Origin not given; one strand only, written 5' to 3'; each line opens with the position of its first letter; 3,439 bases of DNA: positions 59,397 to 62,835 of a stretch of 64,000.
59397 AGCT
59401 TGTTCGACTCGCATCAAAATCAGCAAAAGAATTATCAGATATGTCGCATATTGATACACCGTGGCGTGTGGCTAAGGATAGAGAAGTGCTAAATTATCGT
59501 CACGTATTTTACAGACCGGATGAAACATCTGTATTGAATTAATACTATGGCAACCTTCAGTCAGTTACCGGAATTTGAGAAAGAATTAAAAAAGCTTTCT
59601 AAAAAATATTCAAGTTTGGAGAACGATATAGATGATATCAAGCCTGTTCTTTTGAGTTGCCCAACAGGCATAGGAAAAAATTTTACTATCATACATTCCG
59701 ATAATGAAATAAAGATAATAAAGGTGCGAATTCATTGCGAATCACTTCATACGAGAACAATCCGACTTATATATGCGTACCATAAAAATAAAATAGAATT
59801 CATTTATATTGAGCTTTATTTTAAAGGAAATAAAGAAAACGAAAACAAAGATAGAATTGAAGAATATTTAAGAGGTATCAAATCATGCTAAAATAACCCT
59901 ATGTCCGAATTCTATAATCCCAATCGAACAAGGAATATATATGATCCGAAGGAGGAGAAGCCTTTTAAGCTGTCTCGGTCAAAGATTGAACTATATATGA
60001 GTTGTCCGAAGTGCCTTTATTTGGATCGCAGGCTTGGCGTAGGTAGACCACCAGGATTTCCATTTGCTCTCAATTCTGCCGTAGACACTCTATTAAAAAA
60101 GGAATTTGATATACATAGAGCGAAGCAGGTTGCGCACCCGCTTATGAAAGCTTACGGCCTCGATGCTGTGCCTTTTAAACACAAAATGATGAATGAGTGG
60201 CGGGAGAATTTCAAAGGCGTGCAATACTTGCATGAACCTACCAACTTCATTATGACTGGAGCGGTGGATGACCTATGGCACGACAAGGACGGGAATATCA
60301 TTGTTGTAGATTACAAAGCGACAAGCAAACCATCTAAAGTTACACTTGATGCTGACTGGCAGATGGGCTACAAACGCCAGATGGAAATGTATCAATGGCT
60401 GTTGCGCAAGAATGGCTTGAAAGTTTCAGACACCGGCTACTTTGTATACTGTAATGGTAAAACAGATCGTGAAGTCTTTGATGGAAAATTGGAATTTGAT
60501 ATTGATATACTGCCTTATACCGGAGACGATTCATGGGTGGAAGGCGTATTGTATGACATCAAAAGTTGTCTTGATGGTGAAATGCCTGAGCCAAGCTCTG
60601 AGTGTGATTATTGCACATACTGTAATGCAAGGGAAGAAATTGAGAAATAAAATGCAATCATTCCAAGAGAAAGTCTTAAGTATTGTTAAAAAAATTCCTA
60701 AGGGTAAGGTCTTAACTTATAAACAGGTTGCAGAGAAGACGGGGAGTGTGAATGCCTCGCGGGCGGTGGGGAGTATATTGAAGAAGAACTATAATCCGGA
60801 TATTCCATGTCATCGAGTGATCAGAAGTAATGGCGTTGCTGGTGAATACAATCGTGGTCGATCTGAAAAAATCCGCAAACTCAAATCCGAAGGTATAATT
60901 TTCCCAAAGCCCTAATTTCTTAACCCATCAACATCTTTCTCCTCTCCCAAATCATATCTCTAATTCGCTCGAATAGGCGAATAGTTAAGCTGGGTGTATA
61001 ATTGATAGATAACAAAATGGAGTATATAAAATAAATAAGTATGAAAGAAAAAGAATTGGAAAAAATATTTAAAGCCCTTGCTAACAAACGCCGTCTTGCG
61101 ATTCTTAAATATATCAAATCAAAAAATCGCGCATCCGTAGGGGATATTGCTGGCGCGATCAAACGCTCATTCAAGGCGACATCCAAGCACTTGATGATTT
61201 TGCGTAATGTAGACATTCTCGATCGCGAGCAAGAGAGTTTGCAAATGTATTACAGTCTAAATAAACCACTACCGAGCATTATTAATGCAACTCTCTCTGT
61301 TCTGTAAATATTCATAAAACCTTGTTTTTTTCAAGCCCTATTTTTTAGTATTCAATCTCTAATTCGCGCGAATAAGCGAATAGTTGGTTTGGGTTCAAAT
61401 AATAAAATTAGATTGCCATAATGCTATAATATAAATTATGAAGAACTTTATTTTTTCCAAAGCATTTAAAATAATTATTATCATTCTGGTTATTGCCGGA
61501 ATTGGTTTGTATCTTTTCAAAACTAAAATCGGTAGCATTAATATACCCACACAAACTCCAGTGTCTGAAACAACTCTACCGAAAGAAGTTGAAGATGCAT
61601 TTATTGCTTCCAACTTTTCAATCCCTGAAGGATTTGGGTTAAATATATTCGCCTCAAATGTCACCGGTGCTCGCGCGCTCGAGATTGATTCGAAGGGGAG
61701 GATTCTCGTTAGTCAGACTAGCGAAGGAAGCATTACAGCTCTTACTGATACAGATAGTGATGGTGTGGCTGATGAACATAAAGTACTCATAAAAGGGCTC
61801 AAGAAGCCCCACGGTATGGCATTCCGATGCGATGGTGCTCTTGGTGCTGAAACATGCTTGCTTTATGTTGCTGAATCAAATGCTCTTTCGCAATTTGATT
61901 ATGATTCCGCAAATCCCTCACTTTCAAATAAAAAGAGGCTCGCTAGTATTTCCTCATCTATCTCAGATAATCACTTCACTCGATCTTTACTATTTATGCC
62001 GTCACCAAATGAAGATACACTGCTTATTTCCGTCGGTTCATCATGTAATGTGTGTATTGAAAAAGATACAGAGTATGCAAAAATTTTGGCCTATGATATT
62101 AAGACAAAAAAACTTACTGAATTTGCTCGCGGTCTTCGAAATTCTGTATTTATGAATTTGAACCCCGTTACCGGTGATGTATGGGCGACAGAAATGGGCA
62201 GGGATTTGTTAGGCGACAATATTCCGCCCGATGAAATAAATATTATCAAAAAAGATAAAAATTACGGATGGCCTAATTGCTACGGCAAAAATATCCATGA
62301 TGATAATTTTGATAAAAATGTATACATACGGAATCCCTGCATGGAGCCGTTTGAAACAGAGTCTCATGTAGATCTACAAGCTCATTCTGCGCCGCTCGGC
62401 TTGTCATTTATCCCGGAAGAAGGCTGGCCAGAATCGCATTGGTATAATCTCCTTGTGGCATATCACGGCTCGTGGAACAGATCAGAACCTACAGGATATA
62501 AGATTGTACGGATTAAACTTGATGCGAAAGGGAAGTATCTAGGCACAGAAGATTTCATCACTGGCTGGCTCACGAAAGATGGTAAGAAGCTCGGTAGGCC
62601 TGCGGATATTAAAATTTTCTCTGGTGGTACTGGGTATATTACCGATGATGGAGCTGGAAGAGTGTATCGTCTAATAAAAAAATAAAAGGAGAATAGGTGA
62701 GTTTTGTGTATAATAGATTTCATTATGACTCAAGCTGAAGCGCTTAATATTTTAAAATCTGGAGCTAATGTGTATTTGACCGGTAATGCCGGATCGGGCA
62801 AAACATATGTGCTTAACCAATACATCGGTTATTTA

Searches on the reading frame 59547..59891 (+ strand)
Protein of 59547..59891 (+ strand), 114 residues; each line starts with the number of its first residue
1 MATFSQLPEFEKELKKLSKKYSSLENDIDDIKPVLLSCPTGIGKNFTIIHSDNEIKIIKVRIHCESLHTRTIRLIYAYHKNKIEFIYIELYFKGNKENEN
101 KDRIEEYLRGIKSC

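Call 3: search_protein_families(library=pfam, proteins=[window:59547-59891:+], max_evalue=0.01)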
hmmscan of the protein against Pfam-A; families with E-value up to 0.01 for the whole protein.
window:59547-59891:+ (114 aa): 1 family
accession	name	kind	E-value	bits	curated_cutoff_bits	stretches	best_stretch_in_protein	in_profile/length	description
PF21408.2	MTR4-like_stalk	-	0.0094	16.6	24.2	0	5-30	15-44/64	Exosome RNA helicase MTR4-like, stalk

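Call 4: search_protein_families(library=padloc, proteins=[window:59547-59891:+], max_evalue=0.01)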
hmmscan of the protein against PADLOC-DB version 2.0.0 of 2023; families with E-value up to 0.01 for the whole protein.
window:59547-59891:+ (114 aa): 0 families

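Call 5: search_protein_families(library=ncbifam, proteins=[window:59547-59891:+], max_evalue=0.01)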
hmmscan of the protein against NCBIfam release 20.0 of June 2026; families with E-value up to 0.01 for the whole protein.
window:59547-59891:+ (114 aa): 0 families

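Call 36: search_protein_families(library=pfam, proteins=[window:59547-59891:+], max_evalue=10)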
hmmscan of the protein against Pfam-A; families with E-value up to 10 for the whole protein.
window:59547-59891:+ (114 aa): 1 family
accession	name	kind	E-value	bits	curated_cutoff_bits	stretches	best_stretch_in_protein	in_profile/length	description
PF21408.2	MTR4-like_stalk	-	0.0094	16.6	24.2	1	5-30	15-44/64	Exosome RNA helicase MTR4-like, stalk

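Call 65: search_solved_structures(query=window:59547-59891:+, max_evalue=10)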
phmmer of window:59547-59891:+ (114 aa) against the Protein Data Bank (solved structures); distinct sequences matched with E-value up to 10: 40.
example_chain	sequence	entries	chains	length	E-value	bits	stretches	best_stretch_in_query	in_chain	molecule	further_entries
4ohd_A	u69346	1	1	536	0.046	17.4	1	25-82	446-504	Tyrosine-protein phosphatase non-receptor type 11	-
3zm0_A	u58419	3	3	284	0.16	15.7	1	25-81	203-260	TYROSINE-PROTEIN PHOSPHATASE NON-RECEPTOR TYPE 11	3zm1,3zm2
4nwg_A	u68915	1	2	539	0.17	15.5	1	25-83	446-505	Tyrosine-protein phosphatase non-receptor type 11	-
4pvg_A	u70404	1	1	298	0.17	15.5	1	25-82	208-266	Tyrosine-protein phosphatase non-receptor type 11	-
7tvj_A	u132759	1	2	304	0.18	15.5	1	25-81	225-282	Tyrosine-protein phosphatase non-receptor type 11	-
3b7o_A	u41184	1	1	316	0.18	15.5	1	25-82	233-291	Tyrosine-protein phosphatase non-receptor type 11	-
4nwf_A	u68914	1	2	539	0.2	15.3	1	25-83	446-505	Tyrosine-protein phosphatase non-receptor type 11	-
4h1o_A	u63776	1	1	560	0.21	15.2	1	25-83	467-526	Tyrosine-protein phosphatase non-receptor type 11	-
4gwf_A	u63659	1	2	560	0.22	15.2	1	25-83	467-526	Tyrosine-protein phosphatase non-receptor type 11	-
7emn_A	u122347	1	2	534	0.22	15.2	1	25-83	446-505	Tyrosine-protein phosphatase non-receptor type 11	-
4ohi_A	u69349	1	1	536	0.22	15.2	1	25-82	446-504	Tyrosine-protein phosphatase non-receptor type 11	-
4dgp_A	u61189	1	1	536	0.23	15.1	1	25-82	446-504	Tyrosine-protein phosphatase non-receptor type 11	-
9r16_A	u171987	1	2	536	0.24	15.1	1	25-82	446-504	Tyrosine-protein phosphatase non-receptor type 11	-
2shp_A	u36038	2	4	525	0.24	15.1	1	25-81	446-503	SHP-2 | Tyrosine-protein phosphatase non-receptor type 11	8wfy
8rzw_A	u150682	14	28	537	0.24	15.1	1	25-82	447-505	Tyrosine-protein phosphatase non-receptor type 11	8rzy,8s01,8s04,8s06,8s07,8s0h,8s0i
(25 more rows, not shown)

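Call 68: find_homologous_proteins(query=window:59547-59891:+, max_evalue=0.001)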
Query window:59547-59891:+ (114 aa): 283 proteins with E <= 0.001 among 295 candidates; the best 120 are listed.
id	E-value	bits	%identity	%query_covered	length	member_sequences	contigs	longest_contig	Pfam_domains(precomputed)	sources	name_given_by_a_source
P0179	7.7e-69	247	100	100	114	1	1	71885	-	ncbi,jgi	ncbi:MAG: hypothetical protein WC795_00690 [Candidatus Paceibacterota bacterium]|jgi:hypothetical pr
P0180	1.3e-50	188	75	97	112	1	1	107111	-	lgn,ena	-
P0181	1.0e-49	185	74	98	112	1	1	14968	-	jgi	jgi:mRNA-degrading endonuclease RelE of RelBE toxin-antitoxin system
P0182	1.4e-49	185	78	96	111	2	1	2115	-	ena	-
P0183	3.0e-49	184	78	96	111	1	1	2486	-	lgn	-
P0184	3.1e-49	184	75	97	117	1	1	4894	-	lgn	-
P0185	3.1e-49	184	77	97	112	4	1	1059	-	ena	-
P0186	3.2e-49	184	76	98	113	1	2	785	-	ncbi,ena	-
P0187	3.7e-49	184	77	97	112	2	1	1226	-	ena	-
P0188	4.3e-49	183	78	95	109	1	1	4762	-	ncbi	-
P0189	4.3e-49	183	75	97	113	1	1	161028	-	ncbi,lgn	ncbi:MAG: hypothetical protein WDZ85_01830 [Candidatus Paceibacterota bacterium]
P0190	5.2e-49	183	74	97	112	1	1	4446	-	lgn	-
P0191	6.4e-49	183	77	96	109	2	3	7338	-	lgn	-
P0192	8.2e-49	182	73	97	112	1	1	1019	-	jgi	jgi:hypothetical protein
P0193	1.2e-48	182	71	98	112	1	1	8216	-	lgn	-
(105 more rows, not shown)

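Call 74: predict_structure(alignment_id=A2)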
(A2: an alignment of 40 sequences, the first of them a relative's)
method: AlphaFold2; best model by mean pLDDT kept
length: 114 residues; sequences in the alignment: 40
mean_pLDDT: 82.9   pTM: 0.76
mean pLDDT of the five models: 82.9, 81.8, 80.3, 75.9, 45.1
residues with pLDDT >= 90: 28; 70-90: 72; 50-70: 13; < 50: 1
segments of 3 or more residues with pLDDT < 50: none
pLDDT, mean of each block of 10 residues (from residue 1): 86 88 88 88 84 89 75 89 89 62 82 64
secondary structure, 60 per line:
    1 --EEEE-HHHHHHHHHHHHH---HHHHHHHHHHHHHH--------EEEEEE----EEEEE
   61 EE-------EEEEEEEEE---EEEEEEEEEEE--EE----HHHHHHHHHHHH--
elements in order: E3-6 H8-20 H24-37 E46-51 E56-62 E70-78 E82-92 H101-112

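Call 77: fold_search(model_id=the predicted structure, library=pdb)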
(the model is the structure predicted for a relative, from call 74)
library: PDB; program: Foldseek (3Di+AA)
matches with E <= 10: 1028; with E <= 0.001: 0
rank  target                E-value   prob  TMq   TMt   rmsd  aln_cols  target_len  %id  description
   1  8a0x_C                1.6e-03  1.00  0.56  0.58   5.0       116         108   14  Crystal structure of the HigB2-HigA2 tetramer in complex with operator DNA (released 2023-05-03)
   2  5ja8_C                3.6e-03  1.00  0.61  0.63   4.0       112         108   18  Crystal structure of the HigB2 toxin in complex with Nb2 (released 2017-04-05)
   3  8a0x_D                6.2e-03  1.00  0.58  0.60   4.7       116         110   18  Crystal structure of the HigB2-HigA2 tetramer in complex with operator DNA (released 2023-05-03)
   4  7nbu_Y                2.2e-02  0.98  0.53  0.50   5.1       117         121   20  Structure of the HigB1 toxin mutant K95A from Mycobacterium tuberculosis (Rv1955) and its target, the cspA mRNA, on th (released 2022-03-02)
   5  6l8e_E                4.3e-02  0.99  0.51  0.64   4.7        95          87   15  Crystal structure of heterohexameric YoeB-YefM complex bound to 26bp-DNA (released 2020-09-02)
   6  3dcz                  6.6e-02  0.44  0.27  0.19  13.4        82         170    7  CRYSTAL STRUCTURE OF A PUTATIVE RNFG SUBUNIT OF ELECTRON TRANSPORT COMPLEX (TM0246) FROM THERMOTOGA MARITIMA AT 1.65 A R (released 2008-06-24)
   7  6n90_A                7.5e-02  0.97  0.51  0.64   5.1        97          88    9  YoeB/ParE toxin from Agrobacterium tumefaciens (released 2019-11-06)
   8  1xa1_D                9.1e-02  0.82  0.31  0.17   6.5        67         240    9  Crystal structure of the sensor domain of BlaR1 from Staphylococcus aureus in its apo form (released 2004-09-07)
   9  5evh                  9.7e-02  0.25  0.26  0.25  13.9        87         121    7  Crystal structure of known function protein from Kribbella flavida DSM 17836 (released 2015-12-02)
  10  2a6r_C                1.0e-01  0.98  0.52  0.68   4.4        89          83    9  Crystal structure of YoeB under PEG condition (released 2005-08-23)
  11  6n90_B                1.0e-01  0.94  0.50  0.63   5.0        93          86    8  YoeB/ParE toxin from Agrobacterium tumefaciens (released 2019-11-06)
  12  1xa1_B                1.2e-01  0.75  0.31  0.17   6.5        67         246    9  Crystal structure of the sensor domain of BlaR1 from Staphylococcus aureus in its apo form (released 2004-09-07)
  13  7bwf_A                1.3e-01  0.94  0.48  0.61   4.7        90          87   16  YoeB-YefM complex from Staphylococcus aureus (released 2020-05-20)
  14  4ikc                  1.3e-01  0.14  0.20  0.10  11.3        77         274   12  Crystal Structure of catalytic domain of PTPRQ (released 2013-07-31)
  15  2i4h                  1.3e-01  0.12  0.18  0.09  10.8        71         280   14  Structural studies of protein tyrosine phosphatase beta catalytic domain co-crystallized with a sulfamic acid inhibitor (released 2006-08-29)
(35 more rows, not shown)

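Call 83: search_protein_families(library=phrogs, proteins=[window:59547-59891:+], max_evalue=0.01)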
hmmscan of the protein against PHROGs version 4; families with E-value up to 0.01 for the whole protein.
window:59547-59891:+ (114 aa): 1 family
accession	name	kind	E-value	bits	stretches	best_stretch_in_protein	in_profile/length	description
phrog_2488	-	DNA, RNA and nucleotide metabolism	0.0047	16.7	1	27-96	33-104/579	DNA helicase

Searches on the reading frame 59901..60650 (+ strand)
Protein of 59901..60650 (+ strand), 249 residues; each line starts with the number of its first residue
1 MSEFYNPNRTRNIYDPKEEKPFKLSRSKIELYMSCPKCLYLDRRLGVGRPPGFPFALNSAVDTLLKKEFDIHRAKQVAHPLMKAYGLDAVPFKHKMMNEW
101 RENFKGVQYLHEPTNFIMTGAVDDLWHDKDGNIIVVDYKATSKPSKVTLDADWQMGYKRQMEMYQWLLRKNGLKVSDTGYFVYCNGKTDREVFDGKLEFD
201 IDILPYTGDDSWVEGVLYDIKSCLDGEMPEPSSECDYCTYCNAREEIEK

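Call 3: search_protein_families(library=pfam, proteins=[window:59901-60650:+], max_evalue=0.01)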
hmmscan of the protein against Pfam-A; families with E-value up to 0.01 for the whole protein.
window:59901-60650:+ (249 aa): 4 families
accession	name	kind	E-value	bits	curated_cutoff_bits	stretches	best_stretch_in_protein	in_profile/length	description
PF12705.13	PDDEXK_1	-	6.4e-14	52.9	22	1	24-240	2-242/247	PD-(D/E)XK nuclease superfamily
PF01930.23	Cas_Cas4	-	1e-05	26.1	22.7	1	115-245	48-156/160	Domain of unknown function DUF83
PF02011.21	Glyco_hydro_48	-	0.0057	15.7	25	1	139-172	328-361/619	Glycosyl hydrolase family 48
PF12684.13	DUF3799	-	0.0094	16.2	26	0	93-239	84-231/233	PDDEXK-like domain of unknown function (DUF3799)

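Call 4: search_protein_families(library=padloc, proteins=[window:59901-60650:+], max_evalue=0.01)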
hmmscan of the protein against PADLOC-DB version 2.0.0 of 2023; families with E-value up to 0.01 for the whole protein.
window:59901-60650:+ (249 aa): 7 families
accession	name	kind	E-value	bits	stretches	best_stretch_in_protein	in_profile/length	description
PDLC01447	Cas4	-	4.5e-11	41.5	1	24-240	5-153/161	"CAS-I,CAS-II,CAS-III,CAS-IV,CAS-V,CAS-VI; acquisition_associated"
PDLC01250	Cas4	-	3e-10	38.6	1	84-241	50-164/168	"CAS-I,CAS-II,CAS-III,CAS-IV,CAS-V,CAS-VI; acquisition_associated"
PDLC00943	Cas4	-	8.6e-10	36.8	1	122-241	71-175/180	CRISPR-associated protein Cas4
PDLC00944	Cas4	-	7.8e-09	34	1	118-245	66-174/177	Cas4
PDLC01611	Cas4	-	2e-05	23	1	120-244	52-153/158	"CAS-I,CAS-II,CAS-III,CAS-IV,CAS-V,CAS-VI; acquisition_associated"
PDLC02087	Cas4b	-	5.3e-05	21.4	1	115-187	71-137/189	-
PDLC01747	Cas1g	-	0.001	15.7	1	116-181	61-121/523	-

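Call 5: search_protein_families(library=ncbifam, proteins=[window:59901-60650:+], max_evalue=0.01)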
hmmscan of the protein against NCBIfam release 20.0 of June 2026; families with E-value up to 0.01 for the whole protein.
window:59901-60650:+ (249 aa): 4 families
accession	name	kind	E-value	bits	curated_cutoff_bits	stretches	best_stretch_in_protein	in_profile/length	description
TIGR00372.1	cas4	equivalog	3.2e-09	36.8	65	1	122-241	71-175/180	CRISPR-associated protein Cas4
TIGR02784.1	addA_alphas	equivalog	0.00063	18.2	860.75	1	114-170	1063-1116/1138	double-strand break repair helicase AddA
TIGR02786.1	addB_alphas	equivalog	0.0057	14.8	486.5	1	110-174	873-933/1024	double-strand break repair protein AddB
NF049935.1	cas4g_cas1g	exception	0.0074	14.8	560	1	115-192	72-144/546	CRISPR-associated endonuclease Cas4g/Cas1g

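Call 83: search_protein_families(library=phrogs, proteins=[window:59901-60650:+], max_evalue=0.01)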
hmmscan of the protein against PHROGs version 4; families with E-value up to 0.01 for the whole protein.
window:59901-60650:+ (249 aa): 4 families
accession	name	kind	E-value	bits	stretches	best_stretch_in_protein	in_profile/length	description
phrog_31195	-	unknown function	1.3e-19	71.6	1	21-247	3-227/232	-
phrog_1706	-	DNA, RNA and nucleotide metabolism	2.7e-08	34.6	1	114-243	118-241/293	CRISPR/Cas system associated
phrog_69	-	DNA, RNA and nucleotide metabolism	0.00032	20.8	0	118-239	206-318/501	exonuclease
phrog_1218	-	DNA, RNA and nucleotide metabolism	0.00091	19.6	1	115-184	137-207/364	exonuclease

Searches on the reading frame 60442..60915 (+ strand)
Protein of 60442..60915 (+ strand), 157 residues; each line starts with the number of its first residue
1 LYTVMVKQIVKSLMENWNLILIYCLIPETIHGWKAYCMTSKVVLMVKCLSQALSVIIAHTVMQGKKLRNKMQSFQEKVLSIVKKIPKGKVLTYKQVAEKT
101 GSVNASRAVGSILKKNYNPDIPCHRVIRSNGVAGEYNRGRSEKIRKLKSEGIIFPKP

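Call 3: search_protein_families(library=pfam, proteins=[window:60442-60915:+], max_evalue=0.01)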
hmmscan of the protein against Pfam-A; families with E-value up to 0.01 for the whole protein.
window:60442-60915:+ (157 aa): 1 family
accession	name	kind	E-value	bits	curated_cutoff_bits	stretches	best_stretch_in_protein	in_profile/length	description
PF01035.26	DNA_binding_1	-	8.2e-26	90.1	27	1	73-152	1-81/81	6-O-methylguanine DNA methyltransferase, DNA binding domain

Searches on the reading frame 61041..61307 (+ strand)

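Call 3: search_protein_families(library=pfam, proteins=[window:61041-61307:+], max_evalue=0.01)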
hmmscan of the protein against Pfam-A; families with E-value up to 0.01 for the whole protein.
window:61041-61307:+ (88 aa): 5 families
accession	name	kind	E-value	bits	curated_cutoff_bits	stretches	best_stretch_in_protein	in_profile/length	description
PF25212.1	HVO_A0114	-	4.9e-07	29.9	27.6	1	5-66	12-72/84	HVO_A0114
PF01022.26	HTH_5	-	3.4e-05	24.1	22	1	16-60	2-45/47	Bacterial regulatory protein, arsR family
PF24035.1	DUF7344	-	0.0024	18.6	27.8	1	10-42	1-32/76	Domain of unknown function (DUF7344)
PF12840.13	HTH_20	-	0.0032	17.9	27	1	13-62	1-50/51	Helix-turn-helix domain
PF13412.12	HTH_24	-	0.0037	17.2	21.9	1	15-52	2-39/48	Winged helix-turn-helix DNA-binding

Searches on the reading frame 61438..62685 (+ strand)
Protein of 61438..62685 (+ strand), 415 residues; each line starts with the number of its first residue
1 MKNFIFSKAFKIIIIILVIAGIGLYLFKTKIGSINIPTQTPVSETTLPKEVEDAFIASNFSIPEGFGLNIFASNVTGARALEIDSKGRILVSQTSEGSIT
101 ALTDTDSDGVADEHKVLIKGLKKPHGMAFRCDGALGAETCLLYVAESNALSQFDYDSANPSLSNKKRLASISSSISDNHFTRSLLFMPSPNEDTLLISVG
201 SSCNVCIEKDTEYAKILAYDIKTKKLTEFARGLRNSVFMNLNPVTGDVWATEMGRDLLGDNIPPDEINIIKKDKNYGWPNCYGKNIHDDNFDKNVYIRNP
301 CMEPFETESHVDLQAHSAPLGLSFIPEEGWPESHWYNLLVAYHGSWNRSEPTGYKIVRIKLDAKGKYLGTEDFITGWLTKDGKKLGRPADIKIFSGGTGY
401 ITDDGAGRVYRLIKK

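Call 3: search_protein_families(library=pfam, proteins=[window:61438-62685:+], max_evalue=0.01)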
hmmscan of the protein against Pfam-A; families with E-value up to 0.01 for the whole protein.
window:61438-62685:+ (415 aa): 3 families
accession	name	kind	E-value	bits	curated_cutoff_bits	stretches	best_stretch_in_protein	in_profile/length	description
PF07995.17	GSDH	-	8.4e-12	45.5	25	1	229-294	176-236/332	Glucose / Sorbosone dehydrogenase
PF22807.2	TrAA12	-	1.7e-10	40.3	30.9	1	74-366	3-324/463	TrAA12-like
PF23500.1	DUF7133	-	9.7e-07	28.8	27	1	59-140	8-102/385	Domain of unknown function (DUF7133)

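Call 21: find_encoding_contigs(protein=window:61438-62685:+, flank=10000, max_places=3)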
Protein window:61438-62685:+ (415 aa): 1 contig read that carries it; 1 place shown.
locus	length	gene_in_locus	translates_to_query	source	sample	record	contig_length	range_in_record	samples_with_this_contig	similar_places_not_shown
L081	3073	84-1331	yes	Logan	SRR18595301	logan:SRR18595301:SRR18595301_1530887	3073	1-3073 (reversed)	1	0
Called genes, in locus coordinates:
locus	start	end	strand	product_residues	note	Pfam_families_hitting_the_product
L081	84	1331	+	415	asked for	PF22807:TrAA12, PF23500:DUF7133 (weak), PF07995:GSDH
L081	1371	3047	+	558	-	PF05970:PIF1, PF13245:AAA_19, PF13401:AAA_22 (weak), PF13604:AAA_30, PF21530:Pif1_2B_dom, PF14493:HTH_40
